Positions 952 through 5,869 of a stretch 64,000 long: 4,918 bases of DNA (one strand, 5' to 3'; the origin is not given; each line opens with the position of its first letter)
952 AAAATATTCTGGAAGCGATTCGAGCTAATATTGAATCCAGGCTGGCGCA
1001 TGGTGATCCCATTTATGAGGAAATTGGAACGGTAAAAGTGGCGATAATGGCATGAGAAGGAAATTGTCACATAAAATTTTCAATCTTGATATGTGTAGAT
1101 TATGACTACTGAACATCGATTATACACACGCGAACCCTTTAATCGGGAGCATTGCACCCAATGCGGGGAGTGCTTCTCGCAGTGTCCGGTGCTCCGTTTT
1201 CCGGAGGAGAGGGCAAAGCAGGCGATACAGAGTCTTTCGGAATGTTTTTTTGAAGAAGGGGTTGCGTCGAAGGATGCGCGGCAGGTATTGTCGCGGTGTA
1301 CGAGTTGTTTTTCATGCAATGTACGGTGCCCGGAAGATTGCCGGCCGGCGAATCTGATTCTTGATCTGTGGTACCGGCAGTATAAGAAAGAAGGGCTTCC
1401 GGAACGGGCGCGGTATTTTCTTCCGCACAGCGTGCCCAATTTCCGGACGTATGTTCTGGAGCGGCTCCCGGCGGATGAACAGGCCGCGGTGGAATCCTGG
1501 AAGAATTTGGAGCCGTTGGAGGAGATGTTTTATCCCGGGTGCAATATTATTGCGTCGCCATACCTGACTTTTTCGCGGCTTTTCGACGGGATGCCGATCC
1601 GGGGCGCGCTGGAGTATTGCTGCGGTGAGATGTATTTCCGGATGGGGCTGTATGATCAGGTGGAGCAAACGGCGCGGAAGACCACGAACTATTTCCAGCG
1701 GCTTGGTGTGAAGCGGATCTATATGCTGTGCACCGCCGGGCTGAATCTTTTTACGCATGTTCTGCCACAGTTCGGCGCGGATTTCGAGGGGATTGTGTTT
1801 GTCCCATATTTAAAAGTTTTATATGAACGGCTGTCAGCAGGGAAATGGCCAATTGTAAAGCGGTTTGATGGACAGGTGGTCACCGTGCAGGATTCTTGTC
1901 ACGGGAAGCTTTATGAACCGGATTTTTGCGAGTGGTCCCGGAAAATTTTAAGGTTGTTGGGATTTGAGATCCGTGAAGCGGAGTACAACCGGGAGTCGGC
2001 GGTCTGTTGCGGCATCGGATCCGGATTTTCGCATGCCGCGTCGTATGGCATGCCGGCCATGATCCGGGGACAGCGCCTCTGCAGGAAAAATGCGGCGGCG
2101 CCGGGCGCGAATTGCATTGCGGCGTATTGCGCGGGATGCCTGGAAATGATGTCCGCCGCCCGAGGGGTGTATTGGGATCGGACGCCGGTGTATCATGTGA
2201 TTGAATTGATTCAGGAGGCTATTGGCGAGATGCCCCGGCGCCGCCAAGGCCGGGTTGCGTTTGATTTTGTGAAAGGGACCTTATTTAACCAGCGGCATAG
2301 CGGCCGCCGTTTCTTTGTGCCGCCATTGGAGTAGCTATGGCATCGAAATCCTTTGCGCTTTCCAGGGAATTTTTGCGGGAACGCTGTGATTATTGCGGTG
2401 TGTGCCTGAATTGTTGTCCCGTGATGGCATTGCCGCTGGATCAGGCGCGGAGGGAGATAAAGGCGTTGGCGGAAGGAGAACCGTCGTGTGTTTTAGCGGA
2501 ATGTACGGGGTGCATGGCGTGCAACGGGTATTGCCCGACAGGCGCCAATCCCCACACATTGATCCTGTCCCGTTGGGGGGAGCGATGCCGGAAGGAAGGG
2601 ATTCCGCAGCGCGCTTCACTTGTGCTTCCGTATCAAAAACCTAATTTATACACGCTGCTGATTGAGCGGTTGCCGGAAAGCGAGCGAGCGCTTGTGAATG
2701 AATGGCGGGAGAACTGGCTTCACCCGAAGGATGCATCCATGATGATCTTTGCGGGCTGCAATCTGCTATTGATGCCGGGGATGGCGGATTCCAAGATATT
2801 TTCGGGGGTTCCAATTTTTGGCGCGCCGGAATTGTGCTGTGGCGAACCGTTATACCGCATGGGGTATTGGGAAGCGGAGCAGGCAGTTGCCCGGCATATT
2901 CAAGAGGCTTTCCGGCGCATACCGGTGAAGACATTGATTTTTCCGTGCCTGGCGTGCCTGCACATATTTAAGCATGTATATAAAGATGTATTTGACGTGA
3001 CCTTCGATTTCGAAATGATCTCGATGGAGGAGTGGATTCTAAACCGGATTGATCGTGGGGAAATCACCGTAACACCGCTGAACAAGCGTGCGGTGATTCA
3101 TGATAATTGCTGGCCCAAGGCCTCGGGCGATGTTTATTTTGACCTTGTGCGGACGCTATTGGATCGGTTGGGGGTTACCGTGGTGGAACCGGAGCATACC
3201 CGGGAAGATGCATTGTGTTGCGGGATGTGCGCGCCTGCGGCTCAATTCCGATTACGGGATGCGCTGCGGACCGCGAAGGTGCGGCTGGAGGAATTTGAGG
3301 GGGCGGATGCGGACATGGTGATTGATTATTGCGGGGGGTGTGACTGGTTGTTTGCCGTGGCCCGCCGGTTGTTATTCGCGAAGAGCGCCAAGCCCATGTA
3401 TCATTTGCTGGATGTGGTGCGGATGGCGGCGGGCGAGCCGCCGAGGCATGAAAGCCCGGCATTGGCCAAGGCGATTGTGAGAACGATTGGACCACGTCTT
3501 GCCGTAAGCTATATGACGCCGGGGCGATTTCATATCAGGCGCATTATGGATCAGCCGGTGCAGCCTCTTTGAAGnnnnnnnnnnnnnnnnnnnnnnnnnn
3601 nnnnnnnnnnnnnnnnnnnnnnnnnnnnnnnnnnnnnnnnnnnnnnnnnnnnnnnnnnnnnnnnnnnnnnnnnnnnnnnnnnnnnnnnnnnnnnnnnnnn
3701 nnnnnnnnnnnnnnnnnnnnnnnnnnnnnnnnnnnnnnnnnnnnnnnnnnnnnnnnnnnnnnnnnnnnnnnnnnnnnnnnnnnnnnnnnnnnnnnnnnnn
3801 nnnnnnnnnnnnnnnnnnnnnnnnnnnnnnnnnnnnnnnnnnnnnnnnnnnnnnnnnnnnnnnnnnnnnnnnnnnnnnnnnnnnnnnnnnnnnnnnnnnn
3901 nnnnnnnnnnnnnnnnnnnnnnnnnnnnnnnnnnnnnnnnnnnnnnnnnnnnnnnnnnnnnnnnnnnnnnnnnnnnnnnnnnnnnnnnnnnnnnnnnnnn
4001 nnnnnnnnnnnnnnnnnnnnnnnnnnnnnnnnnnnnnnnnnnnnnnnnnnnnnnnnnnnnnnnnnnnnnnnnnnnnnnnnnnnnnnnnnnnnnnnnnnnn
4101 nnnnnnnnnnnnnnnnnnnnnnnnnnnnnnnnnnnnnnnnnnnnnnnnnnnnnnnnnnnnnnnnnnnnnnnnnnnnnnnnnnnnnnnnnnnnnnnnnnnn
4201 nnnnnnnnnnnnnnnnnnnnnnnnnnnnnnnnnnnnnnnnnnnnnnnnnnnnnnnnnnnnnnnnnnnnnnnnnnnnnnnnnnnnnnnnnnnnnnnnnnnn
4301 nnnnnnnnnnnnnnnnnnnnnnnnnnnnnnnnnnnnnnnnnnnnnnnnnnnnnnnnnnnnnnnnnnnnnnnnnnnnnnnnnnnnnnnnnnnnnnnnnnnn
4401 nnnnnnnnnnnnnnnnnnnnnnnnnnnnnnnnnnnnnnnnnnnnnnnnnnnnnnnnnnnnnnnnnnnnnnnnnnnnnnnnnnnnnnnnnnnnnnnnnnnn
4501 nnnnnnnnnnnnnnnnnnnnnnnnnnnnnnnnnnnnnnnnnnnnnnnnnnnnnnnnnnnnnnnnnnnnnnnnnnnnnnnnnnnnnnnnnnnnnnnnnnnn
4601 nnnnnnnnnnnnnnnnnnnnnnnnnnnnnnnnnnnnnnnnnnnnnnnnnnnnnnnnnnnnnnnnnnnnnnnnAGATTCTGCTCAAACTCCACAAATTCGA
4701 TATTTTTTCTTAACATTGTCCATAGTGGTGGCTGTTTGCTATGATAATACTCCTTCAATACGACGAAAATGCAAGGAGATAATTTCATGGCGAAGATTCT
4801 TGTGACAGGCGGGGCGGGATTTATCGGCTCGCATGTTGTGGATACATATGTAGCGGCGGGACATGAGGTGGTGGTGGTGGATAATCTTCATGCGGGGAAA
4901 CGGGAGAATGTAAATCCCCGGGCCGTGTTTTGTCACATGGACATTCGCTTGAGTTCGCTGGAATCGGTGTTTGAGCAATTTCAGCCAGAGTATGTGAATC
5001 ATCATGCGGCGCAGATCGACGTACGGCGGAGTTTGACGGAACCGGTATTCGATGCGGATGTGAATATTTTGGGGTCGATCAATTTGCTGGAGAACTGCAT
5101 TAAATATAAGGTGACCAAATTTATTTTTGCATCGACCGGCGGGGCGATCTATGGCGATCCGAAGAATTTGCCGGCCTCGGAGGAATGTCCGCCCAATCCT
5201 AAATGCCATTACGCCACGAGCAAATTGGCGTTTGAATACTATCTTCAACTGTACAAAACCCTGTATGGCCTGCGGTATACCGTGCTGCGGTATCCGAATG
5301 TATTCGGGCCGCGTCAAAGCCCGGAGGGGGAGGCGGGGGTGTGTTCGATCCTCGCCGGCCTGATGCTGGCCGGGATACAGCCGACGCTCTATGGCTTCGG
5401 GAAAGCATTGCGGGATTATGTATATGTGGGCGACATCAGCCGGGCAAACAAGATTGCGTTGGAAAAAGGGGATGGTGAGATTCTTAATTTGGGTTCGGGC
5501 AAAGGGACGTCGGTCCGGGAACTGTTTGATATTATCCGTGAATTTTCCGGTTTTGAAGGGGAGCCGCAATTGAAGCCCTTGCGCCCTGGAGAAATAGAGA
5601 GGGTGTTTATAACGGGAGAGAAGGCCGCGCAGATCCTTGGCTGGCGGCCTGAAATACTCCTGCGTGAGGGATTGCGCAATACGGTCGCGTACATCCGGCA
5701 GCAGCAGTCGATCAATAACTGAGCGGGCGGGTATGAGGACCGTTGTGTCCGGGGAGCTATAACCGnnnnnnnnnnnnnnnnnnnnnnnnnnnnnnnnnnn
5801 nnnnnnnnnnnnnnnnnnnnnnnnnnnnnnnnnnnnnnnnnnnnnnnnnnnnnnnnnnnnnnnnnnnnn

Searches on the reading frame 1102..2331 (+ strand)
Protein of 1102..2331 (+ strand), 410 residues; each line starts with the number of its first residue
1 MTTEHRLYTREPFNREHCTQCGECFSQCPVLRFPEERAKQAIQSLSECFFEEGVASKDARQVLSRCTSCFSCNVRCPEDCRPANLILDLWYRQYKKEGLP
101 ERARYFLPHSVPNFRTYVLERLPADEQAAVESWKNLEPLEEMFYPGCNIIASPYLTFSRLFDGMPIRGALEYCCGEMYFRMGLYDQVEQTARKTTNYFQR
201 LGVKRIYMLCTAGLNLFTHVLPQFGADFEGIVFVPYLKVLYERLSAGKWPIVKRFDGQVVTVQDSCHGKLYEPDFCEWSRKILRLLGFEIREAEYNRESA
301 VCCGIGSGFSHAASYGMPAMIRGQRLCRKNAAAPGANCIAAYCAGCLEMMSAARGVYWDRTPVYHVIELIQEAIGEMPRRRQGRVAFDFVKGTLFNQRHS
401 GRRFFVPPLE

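Call 3: search_protein_families(library=pfam, proteins=[window:1102-2331:+], max_evalue=0.1)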
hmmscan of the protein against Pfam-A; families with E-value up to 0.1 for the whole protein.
window:1102-2331:+ (410 aa): 10 families
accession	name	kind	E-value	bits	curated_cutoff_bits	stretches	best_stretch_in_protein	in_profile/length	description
PF02754.22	CCG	-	7.8e-10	39.2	20.6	1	260-350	1-84/85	Cysteine-rich domain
PF13183.11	Fer4_8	-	9.6e-07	29.7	27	1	16-79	3-67/68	4Fe-4S dicluster domain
PF13534.11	Fer4_17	-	9.1e-06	26.6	22.2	1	18-79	2-59/61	4Fe-4S dicluster domain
PF13237.11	Fer4_10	-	0.00037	20.8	25.5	1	14-77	5-53/53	4Fe-4S dicluster domain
PF00037.32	Fer4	-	0.00093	19.4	21.1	1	13-30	3-20/24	4Fe-4S binding domain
PF12837.12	Fer4_6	-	0.0045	17.3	25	1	13-30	4-21/24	4Fe-4S binding domain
PF12797.12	Fer4_2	-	0.0085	16.5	24.5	1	13-30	5-22/22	4Fe-4S binding domain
PF12800.12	Fer4_4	-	0.0091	16.7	24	1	16-30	2-16/17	4Fe-4S binding domain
PF13484.11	Fer4_16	-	0.0092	17.2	30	1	17-77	1-64/66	4Fe-4S double cluster binding domain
PF12838.12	Fer4_7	-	0.031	15.2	27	1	17-80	1-52/52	4Fe-4S dicluster domain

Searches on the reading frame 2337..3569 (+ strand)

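Call 3: search_protein_families(library=pfam, proteins=[window:2337-3569:+], max_evalue=0.1)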
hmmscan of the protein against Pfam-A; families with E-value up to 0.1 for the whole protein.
window:2337-3569:+ (411 aa): 4 families
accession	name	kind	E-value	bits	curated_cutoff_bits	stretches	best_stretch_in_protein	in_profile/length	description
PF02754.22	CCG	-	2.4e-14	53.6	20.6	2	253-337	2-82/85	Cysteine-rich domain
PF12838.12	Fer4_7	-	0.00022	22.1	27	1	16-70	1-52/52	4Fe-4S dicluster domain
PF13183.11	Fer4_8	-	0.021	15.8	27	1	15-69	3-67/68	4Fe-4S dicluster domain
PF13237.11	Fer4_10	-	0.035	14.5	25.5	1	14-67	6-53/53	4Fe-4S dicluster domain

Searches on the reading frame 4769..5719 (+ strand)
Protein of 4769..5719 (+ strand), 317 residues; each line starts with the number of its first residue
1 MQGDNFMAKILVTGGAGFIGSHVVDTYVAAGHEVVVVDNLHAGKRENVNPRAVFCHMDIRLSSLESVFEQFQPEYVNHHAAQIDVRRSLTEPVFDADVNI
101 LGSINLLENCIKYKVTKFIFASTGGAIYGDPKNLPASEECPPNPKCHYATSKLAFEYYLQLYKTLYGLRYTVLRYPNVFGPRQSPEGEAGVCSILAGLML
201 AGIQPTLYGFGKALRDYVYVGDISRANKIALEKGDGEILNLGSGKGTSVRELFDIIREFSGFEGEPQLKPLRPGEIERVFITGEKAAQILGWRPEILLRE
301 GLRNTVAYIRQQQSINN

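Call 3: search_protein_families(library=pfam, proteins=[window:4769-5719:+], max_evalue=0.1)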
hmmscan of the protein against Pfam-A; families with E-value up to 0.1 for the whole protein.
window:4769-5719:+ (317 aa): 9 families
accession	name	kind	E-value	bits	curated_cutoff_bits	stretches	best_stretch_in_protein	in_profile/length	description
PF01370.27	Epimerase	-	8e-56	189.6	20.9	1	10-242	1-240/240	NAD dependent epimerase/dehydratase family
PF16363.11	GDP_Man_Dehyd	-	1.2e-48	166.7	27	1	11-304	1-331/332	GDP-mannose 4,6 dehydratase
PF01073.25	3Beta_HSD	-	1.6e-15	57.4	22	1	11-231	1-229/280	3-beta hydroxysteroid dehydrogenase/isomerase family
PF04321.23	RmlD_sub_bind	-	2.5e-13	50.2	27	1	9-182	2-155/287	RmlD substrate binding domain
PF02719.21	Polysacc_synt_2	-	4.3e-12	46.3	20.2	1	10-182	1-175/293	Polysaccharide biosynthesis protein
PF07993.18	NAD_binding_4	-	5.1e-08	32.8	20.1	1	75-200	91-227/258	Male sterility protein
PF13460.12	NAD_binding_10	-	7.4e-05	23.1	27.2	1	14-177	1-145/184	NAD(P)H-binding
PF00106.31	adh_short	-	0.00054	19.9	26.6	1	10-72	3-72/195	short chain dehydrogenase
PF05368.20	NmrA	-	0.028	14.5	27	1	9-36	4-31/298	NmrA-like family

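Call 4: search_protein_families(library=ncbifam, proteins=[window:4769-5719:+], max_evalue=0.1)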
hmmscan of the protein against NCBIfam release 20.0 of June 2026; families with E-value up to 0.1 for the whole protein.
window:4769-5719:+ (317 aa): 53 families (the best 25 are shown)
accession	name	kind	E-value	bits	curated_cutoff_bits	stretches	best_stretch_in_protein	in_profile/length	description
TIGR01179.1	galE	equivalog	1.5e-56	191.6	262.3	1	9-308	1-324/332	UDP-glucose 4-epimerase GalE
TIGR01181.1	dTDP_gluc_dehyt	equivalog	4.7e-45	154.1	365.1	1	9-314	1-316/321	dTDP-glucose 4,6-dehydratase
TIGR04180.1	EDH_00030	hypoth_equivalog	1.3e-31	109.8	475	1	10-295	1-295/297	NAD-dependent 4,6-dehydratase LegB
NF007490.0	PRK10084.1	subfamily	6.2e-30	104.4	649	1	9-313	2-339/361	dTDP-glucose 4,6-dehydratase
TIGR02197.1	heptose_epim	equivalog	1.1e-29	103.6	274.6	1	10-260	1-260/316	ADP-glyceromanno-heptose 6-epimerase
NF007582.0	PRK10217.1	equivalog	2.7e-29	102.4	698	1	7-309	1-331/355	dTDP-glucose 4,6-dehydratase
NF007956.0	PRK10675.1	subfamily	1.2e-28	100.2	394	1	9-306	2-326/338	UDP-glucose 4-epimerase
NF011728.1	PRK15181.1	equivalog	2.6e-28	99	760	1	9-311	17-339/348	Vi polysaccharide biosynthesis UDP-N-acetylglucosaminuronic acid C-4 epimerase TviC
NF008360.0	PRK11150.1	equivalog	1.8e-22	79.9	452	1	10-259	2-253/310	ADP-glyceromanno-heptose 6-epimerase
TIGR01472.1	gmd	equivalog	4.5e-18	65.6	415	1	58-261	62-269/342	GDP-mannose 4,6-dehydratase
NF047922.1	GDPFucSynFcl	equivalog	3.1e-16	59.7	500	1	9-309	4-301/308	GDP-L-fucose synthase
TIGR02622.1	CDP_4_6_dhtase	equivalog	1.1e-14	54.4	278.45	1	9-163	6-169/352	CDP-glucose 4,6-dehydratase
NF052578.1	StrlDmthSdmBMthl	equivalog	4.9e-12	46.2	600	1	10-263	3-248/328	sterol demethylase protein SdmB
TIGR03466.1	HpnA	hypoth_equivalog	7.4e-12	44.8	367.65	1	9-162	2-155/327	hopanoid-associated sugar epimerase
TIGR01214.1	rmlD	equivalog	6.6e-11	41.8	224.05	1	9-180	1-152/285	dTDP-4-dehydrorhamnose reductase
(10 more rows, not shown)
